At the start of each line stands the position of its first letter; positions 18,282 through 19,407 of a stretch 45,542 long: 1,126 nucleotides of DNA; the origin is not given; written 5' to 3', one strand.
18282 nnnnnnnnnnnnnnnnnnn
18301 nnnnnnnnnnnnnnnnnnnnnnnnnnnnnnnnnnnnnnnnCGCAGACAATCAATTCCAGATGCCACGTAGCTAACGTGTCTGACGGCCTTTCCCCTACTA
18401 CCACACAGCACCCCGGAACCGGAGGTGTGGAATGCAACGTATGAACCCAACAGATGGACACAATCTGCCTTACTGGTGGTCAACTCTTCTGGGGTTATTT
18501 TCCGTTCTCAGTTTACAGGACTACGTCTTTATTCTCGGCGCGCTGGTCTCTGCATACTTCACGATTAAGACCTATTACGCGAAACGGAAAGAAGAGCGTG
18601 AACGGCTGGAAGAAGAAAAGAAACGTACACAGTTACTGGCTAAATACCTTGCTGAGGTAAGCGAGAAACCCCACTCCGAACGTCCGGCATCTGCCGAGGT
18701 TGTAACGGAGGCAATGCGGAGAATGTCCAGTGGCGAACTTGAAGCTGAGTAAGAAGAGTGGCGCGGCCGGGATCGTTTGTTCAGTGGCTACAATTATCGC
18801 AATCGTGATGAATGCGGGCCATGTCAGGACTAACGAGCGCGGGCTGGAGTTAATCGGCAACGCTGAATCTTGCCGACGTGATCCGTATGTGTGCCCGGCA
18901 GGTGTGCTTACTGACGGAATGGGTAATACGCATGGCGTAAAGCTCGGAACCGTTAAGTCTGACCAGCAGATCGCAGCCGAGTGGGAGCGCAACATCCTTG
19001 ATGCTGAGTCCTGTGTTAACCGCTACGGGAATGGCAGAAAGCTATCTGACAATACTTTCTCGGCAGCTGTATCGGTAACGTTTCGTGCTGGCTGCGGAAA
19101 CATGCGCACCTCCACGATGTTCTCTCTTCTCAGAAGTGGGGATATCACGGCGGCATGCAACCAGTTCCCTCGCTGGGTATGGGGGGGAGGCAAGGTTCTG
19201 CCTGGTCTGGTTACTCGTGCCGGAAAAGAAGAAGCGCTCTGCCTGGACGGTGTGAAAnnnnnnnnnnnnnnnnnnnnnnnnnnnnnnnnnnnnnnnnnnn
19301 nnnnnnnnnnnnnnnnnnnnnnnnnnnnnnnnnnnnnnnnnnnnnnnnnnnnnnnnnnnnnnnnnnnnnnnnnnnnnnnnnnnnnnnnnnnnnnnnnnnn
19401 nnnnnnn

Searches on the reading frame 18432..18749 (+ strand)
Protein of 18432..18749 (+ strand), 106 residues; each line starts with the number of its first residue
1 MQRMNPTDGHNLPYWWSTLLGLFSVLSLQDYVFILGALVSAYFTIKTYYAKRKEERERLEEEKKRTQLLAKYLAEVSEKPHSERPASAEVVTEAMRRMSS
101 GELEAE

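Call 4: search_protein_families(library=pfam, proteins=[window:18432-18749:+], max_evalue=1)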
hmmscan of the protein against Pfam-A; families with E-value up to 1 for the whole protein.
window:18432-18749:+ (106 aa): 7 families
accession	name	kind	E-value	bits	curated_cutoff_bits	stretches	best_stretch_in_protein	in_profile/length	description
PF16080.10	Phage_holin_2_3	-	0.00023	21.5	28.8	1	13-54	8-49/56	Bacteriophage holin family HP1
PF14147.11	Spore_YhaL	-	0.00071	19.6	27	1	31-62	6-37/52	Sporulation protein YhaL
PF14256.11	YwiC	-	0.011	16.4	25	1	14-59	64-109/126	YwiC-like protein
PF17956.6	NAPRTase_C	-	0.047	14.6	23.3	1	21-79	48-106/111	Nicotinate phosphoribosyltransferase C-terminal domain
PF17828.6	FAS_N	-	0.11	13.1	23.1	1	48-90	36-79/125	N-terminal domain in fatty acid synthase subunit beta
PF06305.16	LapA_dom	-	0.14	12.5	28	1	33-65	27-58/64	Lipopolysaccharide assembly protein A domain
PF19428.4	Sema4F_C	-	0.2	11.5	27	1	32-87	91-147/197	Semaphorin 4F C-terminal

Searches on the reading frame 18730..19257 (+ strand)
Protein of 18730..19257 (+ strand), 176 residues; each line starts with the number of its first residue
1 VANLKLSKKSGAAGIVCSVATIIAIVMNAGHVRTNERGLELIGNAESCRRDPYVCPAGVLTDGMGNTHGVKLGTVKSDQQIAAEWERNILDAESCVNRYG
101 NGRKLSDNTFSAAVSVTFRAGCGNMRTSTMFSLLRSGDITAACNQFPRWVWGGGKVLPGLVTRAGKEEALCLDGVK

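Call 4: search_protein_families(library=pfam, proteins=[window:18730-19257:+], max_evalue=1)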
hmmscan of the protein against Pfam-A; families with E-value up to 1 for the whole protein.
window:18730-19257:+ (176 aa): 1 family
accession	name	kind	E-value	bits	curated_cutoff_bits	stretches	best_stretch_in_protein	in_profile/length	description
PF00959.24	Phage_lysozyme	-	6.7e-29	101.2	22.3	1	45-167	3-125/125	Phage lysozyme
